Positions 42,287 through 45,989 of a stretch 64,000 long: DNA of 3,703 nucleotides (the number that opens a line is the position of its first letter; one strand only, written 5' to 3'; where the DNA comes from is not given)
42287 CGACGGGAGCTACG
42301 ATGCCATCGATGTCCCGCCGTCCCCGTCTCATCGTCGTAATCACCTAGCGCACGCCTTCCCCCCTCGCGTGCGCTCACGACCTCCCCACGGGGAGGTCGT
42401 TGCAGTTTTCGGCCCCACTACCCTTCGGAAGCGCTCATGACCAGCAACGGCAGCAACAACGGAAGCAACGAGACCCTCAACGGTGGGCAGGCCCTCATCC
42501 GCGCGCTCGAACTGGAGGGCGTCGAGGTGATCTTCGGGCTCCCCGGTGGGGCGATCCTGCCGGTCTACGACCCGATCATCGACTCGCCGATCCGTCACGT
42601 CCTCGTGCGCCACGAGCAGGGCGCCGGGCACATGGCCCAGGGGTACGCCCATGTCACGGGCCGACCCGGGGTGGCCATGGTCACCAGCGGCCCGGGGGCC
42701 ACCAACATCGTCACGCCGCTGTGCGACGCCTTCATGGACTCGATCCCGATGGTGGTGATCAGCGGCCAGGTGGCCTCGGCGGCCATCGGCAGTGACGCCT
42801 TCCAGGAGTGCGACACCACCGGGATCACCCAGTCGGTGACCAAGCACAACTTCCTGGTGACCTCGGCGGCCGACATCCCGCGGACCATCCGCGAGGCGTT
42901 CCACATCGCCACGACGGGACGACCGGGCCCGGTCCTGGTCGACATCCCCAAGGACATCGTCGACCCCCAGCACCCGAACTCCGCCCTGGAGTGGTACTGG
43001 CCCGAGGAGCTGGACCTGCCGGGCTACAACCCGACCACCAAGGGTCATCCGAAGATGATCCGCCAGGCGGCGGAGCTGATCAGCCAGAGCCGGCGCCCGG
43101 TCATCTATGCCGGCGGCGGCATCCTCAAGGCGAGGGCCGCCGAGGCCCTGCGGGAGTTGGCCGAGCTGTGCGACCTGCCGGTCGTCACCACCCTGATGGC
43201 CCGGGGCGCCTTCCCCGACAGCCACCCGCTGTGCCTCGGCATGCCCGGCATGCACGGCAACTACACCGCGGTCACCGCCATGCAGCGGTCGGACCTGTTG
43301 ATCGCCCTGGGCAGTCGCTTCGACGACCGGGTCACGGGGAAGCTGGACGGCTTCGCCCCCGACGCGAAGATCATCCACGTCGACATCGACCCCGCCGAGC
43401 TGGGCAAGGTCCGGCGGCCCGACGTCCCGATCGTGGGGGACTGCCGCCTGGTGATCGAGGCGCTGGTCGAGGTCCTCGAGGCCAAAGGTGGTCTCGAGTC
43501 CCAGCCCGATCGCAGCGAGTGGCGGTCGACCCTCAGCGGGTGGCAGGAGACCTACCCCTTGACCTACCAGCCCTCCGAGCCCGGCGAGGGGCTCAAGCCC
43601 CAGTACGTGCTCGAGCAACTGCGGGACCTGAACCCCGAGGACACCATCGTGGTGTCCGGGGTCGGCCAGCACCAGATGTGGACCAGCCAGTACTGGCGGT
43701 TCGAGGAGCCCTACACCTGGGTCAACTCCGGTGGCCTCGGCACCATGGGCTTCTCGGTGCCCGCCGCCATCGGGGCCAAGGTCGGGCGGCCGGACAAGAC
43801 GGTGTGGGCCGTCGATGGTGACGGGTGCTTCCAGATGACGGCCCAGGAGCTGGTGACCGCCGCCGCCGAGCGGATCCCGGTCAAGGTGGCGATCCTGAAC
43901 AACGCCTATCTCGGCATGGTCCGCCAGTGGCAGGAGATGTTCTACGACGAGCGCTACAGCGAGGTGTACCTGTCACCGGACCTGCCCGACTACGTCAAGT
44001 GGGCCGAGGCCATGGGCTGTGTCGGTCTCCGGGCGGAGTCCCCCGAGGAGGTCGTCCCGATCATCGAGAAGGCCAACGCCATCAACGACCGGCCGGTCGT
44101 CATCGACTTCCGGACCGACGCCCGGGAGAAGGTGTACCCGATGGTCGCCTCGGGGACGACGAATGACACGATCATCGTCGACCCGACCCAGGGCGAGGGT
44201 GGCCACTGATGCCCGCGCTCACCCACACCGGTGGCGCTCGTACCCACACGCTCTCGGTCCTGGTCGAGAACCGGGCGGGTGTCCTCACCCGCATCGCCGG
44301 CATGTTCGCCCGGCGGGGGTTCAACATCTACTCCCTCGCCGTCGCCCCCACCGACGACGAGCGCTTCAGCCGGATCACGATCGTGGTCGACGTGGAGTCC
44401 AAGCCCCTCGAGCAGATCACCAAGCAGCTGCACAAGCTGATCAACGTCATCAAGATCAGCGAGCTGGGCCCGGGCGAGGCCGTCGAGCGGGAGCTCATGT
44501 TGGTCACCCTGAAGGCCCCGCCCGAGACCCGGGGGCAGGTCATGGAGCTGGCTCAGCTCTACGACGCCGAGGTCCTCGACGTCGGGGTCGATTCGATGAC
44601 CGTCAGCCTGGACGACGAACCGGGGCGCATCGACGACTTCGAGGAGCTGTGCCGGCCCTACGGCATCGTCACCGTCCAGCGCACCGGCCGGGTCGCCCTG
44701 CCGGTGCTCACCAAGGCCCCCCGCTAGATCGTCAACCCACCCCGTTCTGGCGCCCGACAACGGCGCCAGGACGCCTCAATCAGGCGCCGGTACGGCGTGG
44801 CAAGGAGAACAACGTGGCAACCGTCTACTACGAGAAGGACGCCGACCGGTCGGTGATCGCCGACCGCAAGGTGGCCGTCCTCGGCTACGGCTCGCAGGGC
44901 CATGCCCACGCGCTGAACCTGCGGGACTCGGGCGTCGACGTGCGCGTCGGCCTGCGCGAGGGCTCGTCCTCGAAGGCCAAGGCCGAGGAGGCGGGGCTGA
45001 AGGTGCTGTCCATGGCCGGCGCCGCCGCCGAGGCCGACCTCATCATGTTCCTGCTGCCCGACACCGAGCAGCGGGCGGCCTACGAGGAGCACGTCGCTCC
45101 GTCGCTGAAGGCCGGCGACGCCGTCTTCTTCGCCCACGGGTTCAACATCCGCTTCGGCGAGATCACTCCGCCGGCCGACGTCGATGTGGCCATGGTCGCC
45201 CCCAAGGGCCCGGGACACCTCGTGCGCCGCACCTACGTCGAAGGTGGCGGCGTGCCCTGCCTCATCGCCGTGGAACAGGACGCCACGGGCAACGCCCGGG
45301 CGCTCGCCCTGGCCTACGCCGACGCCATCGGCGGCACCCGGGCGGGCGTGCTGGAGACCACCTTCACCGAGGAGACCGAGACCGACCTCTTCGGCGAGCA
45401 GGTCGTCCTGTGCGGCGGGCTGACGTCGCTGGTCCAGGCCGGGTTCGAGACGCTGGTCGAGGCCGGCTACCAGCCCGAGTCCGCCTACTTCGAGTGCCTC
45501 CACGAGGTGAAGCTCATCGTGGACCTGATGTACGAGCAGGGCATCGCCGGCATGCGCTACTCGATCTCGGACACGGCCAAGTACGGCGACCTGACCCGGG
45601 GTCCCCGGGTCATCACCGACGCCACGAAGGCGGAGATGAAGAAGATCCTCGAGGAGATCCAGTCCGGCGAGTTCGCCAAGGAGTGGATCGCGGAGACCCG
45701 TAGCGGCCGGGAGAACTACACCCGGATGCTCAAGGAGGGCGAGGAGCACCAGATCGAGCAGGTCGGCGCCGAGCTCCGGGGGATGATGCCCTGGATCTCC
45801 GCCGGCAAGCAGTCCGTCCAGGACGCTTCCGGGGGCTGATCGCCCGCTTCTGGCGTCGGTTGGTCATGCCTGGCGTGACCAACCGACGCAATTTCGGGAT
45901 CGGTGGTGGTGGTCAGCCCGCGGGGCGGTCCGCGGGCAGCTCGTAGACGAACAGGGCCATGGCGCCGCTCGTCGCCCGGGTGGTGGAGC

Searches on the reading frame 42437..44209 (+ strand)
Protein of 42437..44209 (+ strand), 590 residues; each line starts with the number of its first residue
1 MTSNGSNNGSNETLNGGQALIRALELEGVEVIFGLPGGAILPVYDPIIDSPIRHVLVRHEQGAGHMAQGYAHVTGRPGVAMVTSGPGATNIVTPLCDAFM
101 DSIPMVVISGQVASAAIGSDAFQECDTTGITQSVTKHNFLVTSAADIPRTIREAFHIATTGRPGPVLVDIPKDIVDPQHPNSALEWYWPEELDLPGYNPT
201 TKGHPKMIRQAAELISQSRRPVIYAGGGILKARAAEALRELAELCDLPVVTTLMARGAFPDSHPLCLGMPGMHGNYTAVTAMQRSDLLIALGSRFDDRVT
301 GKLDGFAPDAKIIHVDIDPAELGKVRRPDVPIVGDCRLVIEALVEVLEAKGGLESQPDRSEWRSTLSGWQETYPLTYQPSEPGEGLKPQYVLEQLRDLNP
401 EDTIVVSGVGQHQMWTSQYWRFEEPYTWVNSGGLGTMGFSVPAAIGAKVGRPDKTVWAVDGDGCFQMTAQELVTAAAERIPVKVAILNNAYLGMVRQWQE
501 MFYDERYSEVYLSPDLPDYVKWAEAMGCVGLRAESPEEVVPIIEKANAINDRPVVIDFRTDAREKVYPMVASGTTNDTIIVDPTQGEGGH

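Call 6: search_protein_families(library=pfam, proteins=[window:42437-44209:+])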
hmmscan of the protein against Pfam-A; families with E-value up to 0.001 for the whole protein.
window:42437-44209:+ (590 aa): 3 families
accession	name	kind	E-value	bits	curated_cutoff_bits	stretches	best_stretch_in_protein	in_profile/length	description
PF02775.26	TPP_enzyme_C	-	1.4e-54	184.5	21.9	1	408-558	1-151/151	Thiamine pyrophosphate enzyme, C-terminal TPP binding domain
PF00205.28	TPP_enzyme_M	-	7.5e-54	181.6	30.4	1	208-343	1-137/137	Thiamine pyrophosphate enzyme, central domain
PF02776.23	TPP_enzyme_N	-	1.6e-40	138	26.8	1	15-129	2-118/119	Thiamine pyrophosphate enzyme, N-terminal TPP binding domain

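Call 8: find_related_loci(query=window:42437-44209:+, collection=genome_contigs, flank=3000)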
Query window:42437-44209:+ (590 aa) in genome_contigs; peptide patterns used: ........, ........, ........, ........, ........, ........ (x = any residue, [..] = any of these).
600 stretches matched a pattern (row limit reached: there are more); 600 encode a relative of the query (tblastn E <= 1e-3); the best 80 are kept; 80 distinct loci.
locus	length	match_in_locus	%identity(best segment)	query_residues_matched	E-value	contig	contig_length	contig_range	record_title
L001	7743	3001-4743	83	14-589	0e+0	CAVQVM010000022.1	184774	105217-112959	MAG: uncultured bacterium isolate MFD09267.bin.1.232 genome assembly, contig: contig_55707, whole genome shotgun sequenc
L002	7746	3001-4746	82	14-590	0e+0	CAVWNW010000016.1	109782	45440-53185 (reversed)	MAG: uncultured bacterium isolate MFD09267.bin.2.210 genome assembly, contig: contig_53739, whole genome shotgun sequenc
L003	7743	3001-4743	82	14-589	0e+0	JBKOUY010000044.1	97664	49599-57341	MAG: Actinomycetota bacterium isolate GM_HAYS_MAG_00007 GM_HAYS_000000223163, whole genome shotgun sequence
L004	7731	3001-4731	82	14-590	0e+0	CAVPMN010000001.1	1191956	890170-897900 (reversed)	MAG: uncultured Iamiaceae bacterium isolate MFD09779.bin.2.32 genome assembly, contig: contig_22647, whole genome shotgu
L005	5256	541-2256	82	14-581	0e+0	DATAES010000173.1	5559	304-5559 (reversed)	MAG TPA_asm: Acidimicrobiales bacterium isolate SMAG_U6783 k141_2539426, whole genome shotgun sequence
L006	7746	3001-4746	81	14-590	0e+0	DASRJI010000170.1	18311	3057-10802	MAG TPA_asm: Acidimicrobiales bacterium isolate SMAG_U10132 k141_1364734, whole genome shotgun sequence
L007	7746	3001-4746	80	14-590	0e+0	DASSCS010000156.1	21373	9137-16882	MAG TPA_asm: Acidimicrobiales bacterium isolate SMAG_U928 k141_168366, whole genome shotgun sequence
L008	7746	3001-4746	81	14-590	0e+0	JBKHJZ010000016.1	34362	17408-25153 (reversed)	MAG: Acidimicrobiia bacterium isolate D5M12_3 NODE_328_length_34362_cov_27.673857, whole genome shotgun sequence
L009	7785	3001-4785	79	1-590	0e+0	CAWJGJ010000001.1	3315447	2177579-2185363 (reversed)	MAG: uncultured Acidimicrobiales bacterium isolate MFD09267.bin.1.253 genome assembly, contig: contig_1114, whole genome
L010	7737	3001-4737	81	14-587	0e+0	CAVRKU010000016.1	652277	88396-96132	MAG: uncultured Microthrixaceae bacterium isolate MFD05567.bin.2.233 genome assembly, contig: contig_30134, whole genome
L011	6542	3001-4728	81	14-590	0e+0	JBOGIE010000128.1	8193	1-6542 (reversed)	MAG: Acidimicrobiales bacterium isolate SD8030_maxbin2.bin.3_sub NODE_2550_length_8193_cov_11.432556, whole genome shotg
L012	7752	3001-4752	80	14-590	0e+0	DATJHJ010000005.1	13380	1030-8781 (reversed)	MAG TPA_asm: Acidimicrobiales bacterium isolate SMAG_U15509 k141_3458028, whole genome shotgun sequence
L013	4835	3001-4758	80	4-585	0e+0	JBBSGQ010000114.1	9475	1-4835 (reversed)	MAG: Acidimicrobiales bacterium isolate LS2_sbin.43 LS2_sbin.43_K_241708_L_9475_cov_10.0000, whole genome shotgun sequen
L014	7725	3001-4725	79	14-590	0e+0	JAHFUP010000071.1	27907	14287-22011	MAG: Acidimicrobiia bacterium isolate nzgw82 NODE_1541_length_27908_cov_71.752366, whole genome shotgun sequence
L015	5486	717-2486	79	13-590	0e+0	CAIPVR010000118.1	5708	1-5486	MAG: uncultured actinobacterium isolate LaPlata-a_bin-2326 genome assembly, contig: bin-2326:118/335, whole genome shotg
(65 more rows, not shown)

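Call 51: find_homologous_proteins(query=window:42437-44209:+, max_evalue=1e-100)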
Query window:42437-44209:+ (590 aa): 7999 proteins with E <= 1e-100 among 8000 candidates; the best 120 are listed.
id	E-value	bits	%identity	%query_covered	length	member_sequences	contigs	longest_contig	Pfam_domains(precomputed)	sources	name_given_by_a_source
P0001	0.0e+0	1361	100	100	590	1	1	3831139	PF02775.27,PF02776.24,PF00205.29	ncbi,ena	-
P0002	0.0e+0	1293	95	99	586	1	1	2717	PF02775.27,PF02776.24,PF00205.29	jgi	jgi:acetolactate synthase-1/2/3 large subunit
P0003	0.0e+0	1281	93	99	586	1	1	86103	PF02775.27,PF02776.24,PF00205.29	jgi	jgi:acetolactate synthase-1/2/3 large subunit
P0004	0.0e+0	1280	93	99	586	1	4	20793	PF02775.27,PF02776.24,PF00205.29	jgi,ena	-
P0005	0.0e+0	1279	93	99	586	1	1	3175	PF02775.27,PF02776.24,PF00205.29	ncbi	ncbi:MAG: acetolactate synthase large subunit [Acidimicrobiales bacterium]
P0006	0.0e+0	1279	93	99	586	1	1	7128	PF02775.27,PF02776.24,PF00205.29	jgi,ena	jgi:acetolactate synthase-1/2/3 large subunit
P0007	0.0e+0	1279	93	99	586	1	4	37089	PF02775.27,PF02776.24,PF00205.29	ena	-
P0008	0.0e+0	1278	94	99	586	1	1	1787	PF02775.27,PF02776.24,PF00205.29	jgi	jgi:acetolactate synthase-1/2/3 large subunit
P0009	0.0e+0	1278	93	99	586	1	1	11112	PF02775.27,PF02776.24,PF00205.29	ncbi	ncbi:MAG: acetolactate synthase large subunit [Acidimicrobiales bacterium]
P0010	0.0e+0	1278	93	99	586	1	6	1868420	PF02775.27,PF02776.24,PF00205.29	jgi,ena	jgi:acetolactate synthase-1/2/3 large subunit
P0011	0.0e+0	1276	93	99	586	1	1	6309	PF02775.27,PF02776.24,PF00205.29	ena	-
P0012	0.0e+0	1276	93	99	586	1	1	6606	PF02775.27,PF02776.24,PF00205.29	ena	-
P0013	0.0e+0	1275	93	99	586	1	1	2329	PF02775.27,PF02776.24,PF00205.29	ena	-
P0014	0.0e+0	1272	93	99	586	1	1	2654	PF02775.27,PF02776.24,PF00205.29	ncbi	ncbi:MAG: acetolactate synthase large subunit [Acidimicrobiales bacterium]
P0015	0.0e+0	1272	92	100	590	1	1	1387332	PF02775.27,PF02776.24,PF00205.29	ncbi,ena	-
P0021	0.0e+0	1263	92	100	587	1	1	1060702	PF02775.27,PF02776.24,PF00205.29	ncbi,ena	-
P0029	0.0e+0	1243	91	99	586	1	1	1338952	PF02775.27,PF02776.24,PF00205.29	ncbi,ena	-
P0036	0.0e+0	1215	88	99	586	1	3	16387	PF02775.27,PF02776.24,PF00205.29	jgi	jgi:acetolactate synthase I/II/III large subunit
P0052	0.0e+0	1142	86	97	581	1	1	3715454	PF02775.27,PF02776.24,PF00205.29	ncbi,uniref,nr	ncbi:acetolactate synthase large subunit [Actinomarinicola tropica]|uniref:Acetolactate synthase n=1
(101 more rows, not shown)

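Call 52: find_encoding_contigs(protein=P0003, flank=1000, max_places=1)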
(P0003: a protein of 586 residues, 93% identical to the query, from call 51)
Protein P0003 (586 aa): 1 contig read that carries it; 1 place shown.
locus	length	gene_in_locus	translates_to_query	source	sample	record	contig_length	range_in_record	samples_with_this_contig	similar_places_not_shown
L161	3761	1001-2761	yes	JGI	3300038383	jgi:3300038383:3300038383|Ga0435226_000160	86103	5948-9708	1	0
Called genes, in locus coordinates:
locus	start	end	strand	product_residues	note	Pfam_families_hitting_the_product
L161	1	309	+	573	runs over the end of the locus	PF00920:ILVD_EDD_N, PF24877:ILV_EDD_C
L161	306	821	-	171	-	PF01467:CTP_transf_like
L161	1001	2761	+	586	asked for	PF02776:TPP_enzyme_N, PF00205:TPP_enzyme_M, PF02775:TPP_enzyme_C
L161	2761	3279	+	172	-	PF13291:ACT_4 (weak), PF01842:ACT, PF22629:ACT_AHAS_ss, PF13710:ACT_5, PF10369:ALS_ss_C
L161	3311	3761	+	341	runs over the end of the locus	PF02826:2-Hacid_dh_C (weak), PF03446:NAD_binding_2 (weak), PF03807:F420_oxidored (weak), PF07991:KARI_N, PF01450:KARI_C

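Call 53: find_encoding_contigs(protein=P0015, flank=1000, max_places=1)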
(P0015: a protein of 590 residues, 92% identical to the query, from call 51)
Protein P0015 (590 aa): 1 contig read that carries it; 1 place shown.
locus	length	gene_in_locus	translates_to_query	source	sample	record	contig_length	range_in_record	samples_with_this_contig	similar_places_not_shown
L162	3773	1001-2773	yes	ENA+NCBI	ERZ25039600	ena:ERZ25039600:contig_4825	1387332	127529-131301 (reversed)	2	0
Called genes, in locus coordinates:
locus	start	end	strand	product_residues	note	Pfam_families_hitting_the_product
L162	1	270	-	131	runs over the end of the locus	-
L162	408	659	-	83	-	-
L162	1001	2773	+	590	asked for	PF02776:TPP_enzyme_N, PF00205:TPP_enzyme_M, PF02775:TPP_enzyme_C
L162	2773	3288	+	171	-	PF13291:ACT_4 (weak), PF01842:ACT, PF22629:ACT_AHAS_ss, PF13710:ACT_5, PF10369:ALS_ss_C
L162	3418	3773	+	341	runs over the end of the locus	PF02826:2-Hacid_dh_C (weak), PF03446:NAD_binding_2 (weak), PF03807:F420_oxidored (weak), PF07991:KARI_N, PF01450:KARI_C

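Call 54: find_encoding_contigs(protein=P0021, flank=1000, max_places=1)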
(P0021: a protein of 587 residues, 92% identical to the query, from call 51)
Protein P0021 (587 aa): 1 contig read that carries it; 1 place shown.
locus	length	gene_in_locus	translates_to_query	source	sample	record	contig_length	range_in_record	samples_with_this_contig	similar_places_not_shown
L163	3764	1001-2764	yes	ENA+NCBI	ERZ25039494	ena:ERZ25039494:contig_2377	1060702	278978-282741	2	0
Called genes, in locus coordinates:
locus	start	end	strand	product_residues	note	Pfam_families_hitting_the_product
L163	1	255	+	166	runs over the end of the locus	PF24877:ILV_EDD_C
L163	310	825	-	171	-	PF01467:CTP_transf_like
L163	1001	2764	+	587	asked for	PF02776:TPP_enzyme_N, PF00205:TPP_enzyme_M, PF02775:TPP_enzyme_C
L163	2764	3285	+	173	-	PF13291:ACT_4 (weak), PF01842:ACT, PF22629:ACT_AHAS_ss, PF13710:ACT_5, PF10369:ALS_ss_C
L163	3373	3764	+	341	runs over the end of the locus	PF02826:2-Hacid_dh_C (weak), PF03446:NAD_binding_2 (faint), PF03807:F420_oxidored (weak), PF07991:KARI_N, PF01450:KARI_C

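Call 55: find_encoding_contigs(protein=P0029, flank=1000, max_places=1)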
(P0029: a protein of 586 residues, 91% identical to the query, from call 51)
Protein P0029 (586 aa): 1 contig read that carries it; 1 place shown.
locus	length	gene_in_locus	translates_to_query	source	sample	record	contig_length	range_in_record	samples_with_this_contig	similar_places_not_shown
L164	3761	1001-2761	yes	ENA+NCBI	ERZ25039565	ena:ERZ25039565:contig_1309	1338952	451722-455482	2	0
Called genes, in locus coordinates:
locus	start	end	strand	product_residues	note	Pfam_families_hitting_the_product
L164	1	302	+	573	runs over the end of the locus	PF00920:ILVD_EDD_N, PF24877:ILV_EDD_C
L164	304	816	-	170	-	PF01467:CTP_transf_like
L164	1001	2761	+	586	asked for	PF02776:TPP_enzyme_N, PF00205:TPP_enzyme_M, PF02775:TPP_enzyme_C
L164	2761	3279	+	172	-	PF13291:ACT_4 (weak), PF01842:ACT, PF22629:ACT_AHAS_ss, PF13710:ACT_5, PF10369:ALS_ss_C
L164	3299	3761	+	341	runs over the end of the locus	PF02826:2-Hacid_dh_C (weak), PF03446:NAD_binding_2 (weak), PF03807:F420_oxidored (faint), PF07991:KARI_N, PF01450:KARI_C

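Call 56: find_encoding_contigs(protein=P0036, flank=1000, max_places=1)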
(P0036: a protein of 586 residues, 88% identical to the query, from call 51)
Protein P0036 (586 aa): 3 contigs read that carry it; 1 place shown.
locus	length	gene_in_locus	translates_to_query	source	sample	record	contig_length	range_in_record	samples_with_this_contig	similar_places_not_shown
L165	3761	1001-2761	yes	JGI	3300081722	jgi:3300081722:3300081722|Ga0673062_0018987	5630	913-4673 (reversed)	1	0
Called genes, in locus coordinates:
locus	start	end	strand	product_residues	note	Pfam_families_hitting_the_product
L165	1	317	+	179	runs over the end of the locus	-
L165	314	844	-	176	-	PF01467:CTP_transf_like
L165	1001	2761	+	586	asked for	PF02776:TPP_enzyme_N, PF00205:TPP_enzyme_M, PF02775:TPP_enzyme_C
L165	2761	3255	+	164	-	PF01842:ACT, PF13291:ACT_4 (weak), PF22629:ACT_AHAS_ss, PF13710:ACT_5, PF10369:ALS_ss_C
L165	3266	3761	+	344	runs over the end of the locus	PF02826:2-Hacid_dh_C (weak), PF03446:NAD_binding_2 (weak), PF03807:F420_oxidored (weak), PF07991:KARI_N, PF01450:KARI_C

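Call 57: find_encoding_contigs(protein=P0052, flank=1000, max_places=1)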
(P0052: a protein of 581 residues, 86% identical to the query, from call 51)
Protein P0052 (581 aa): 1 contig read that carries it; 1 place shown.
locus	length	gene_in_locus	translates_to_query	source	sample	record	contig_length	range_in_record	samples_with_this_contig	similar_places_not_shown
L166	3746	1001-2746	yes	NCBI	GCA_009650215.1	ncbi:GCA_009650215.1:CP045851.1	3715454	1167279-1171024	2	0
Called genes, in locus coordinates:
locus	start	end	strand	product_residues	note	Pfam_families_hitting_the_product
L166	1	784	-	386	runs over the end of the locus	PF07690:MFS_1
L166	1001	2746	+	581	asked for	PF02776:TPP_enzyme_N, PF00205:TPP_enzyme_M, PF02775:TPP_enzyme_C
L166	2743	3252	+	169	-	PF01842:ACT, PF13291:ACT_4 (weak), PF22629:ACT_AHAS_ss, PF13710:ACT_5, PF10369:ALS_ss_C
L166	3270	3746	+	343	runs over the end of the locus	PF02826:2-Hacid_dh_C (weak), PF03446:NAD_binding_2 (weak), PF03807:F420_oxidored (weak), PF07991:KARI_N, PF01450:KARI_C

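Call 69: find_encoding_contigs(protein=P0001, flank=300, max_places=2)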
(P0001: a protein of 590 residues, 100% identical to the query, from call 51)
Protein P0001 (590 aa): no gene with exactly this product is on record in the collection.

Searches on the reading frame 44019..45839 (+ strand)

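Call 6: search_protein_families(library=pfam, proteins=[window:44019-45839:+])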
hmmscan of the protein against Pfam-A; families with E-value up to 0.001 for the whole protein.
window:44019-45839:+ (606 aa): 5 families
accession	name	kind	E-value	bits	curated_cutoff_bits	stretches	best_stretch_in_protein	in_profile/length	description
PF07991.19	KARI_N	-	1.6e-74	249.4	20.6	1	280-443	2-165/165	Acetohydroxy acid isomeroreductase, NADPH-binding domain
PF01450.25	KARI_C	-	3.4e-67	225.7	29.1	1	449-592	1-144/144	Ketol-acid reductoisomerase, C-terminal domain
PF03446.21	NAD_binding_2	-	2.9e-05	24.6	21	1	284-369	1-89/161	NAD binding domain of 6-phosphogluconate dehydrogenase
PF02826.25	2-Hacid_dh_C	-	3.1e-05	23.9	25.1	1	274-351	28-104/178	D-isomer specific 2-hydroxyacid dehydrogenase, NAD binding domain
PF03807.23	F420_oxidored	-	0.00018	22.4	21.6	1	284-349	1-70/94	NADP oxidoreductase coenzyme F420-dependent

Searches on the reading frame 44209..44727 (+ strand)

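Call 6: search_protein_families(library=pfam, proteins=[window:44209-44727:+])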
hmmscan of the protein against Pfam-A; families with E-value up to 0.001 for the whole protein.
window:44209-44727:+ (172 aa): 5 families
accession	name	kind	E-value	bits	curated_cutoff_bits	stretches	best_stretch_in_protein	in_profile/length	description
PF22629.2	ACT_AHAS_ss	-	8.5e-26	90.3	27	1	15-82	1-67/67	AHAS small subunit-like ACT domain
PF10369.15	ALS_ss_C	-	5.6e-21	74.8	23.2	1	94-164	1-71/74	Small subunit of acetolactate synthase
PF13710.12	ACT_5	-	1.3e-16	60.6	27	1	22-83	2-62/62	ACT domain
PF01842.31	ACT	-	8.7e-15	54.6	27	1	13-78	1-65/66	ACT domain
PF13291.12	ACT_4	-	7e-07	30.3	27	1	12-83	6-78/80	ACT domain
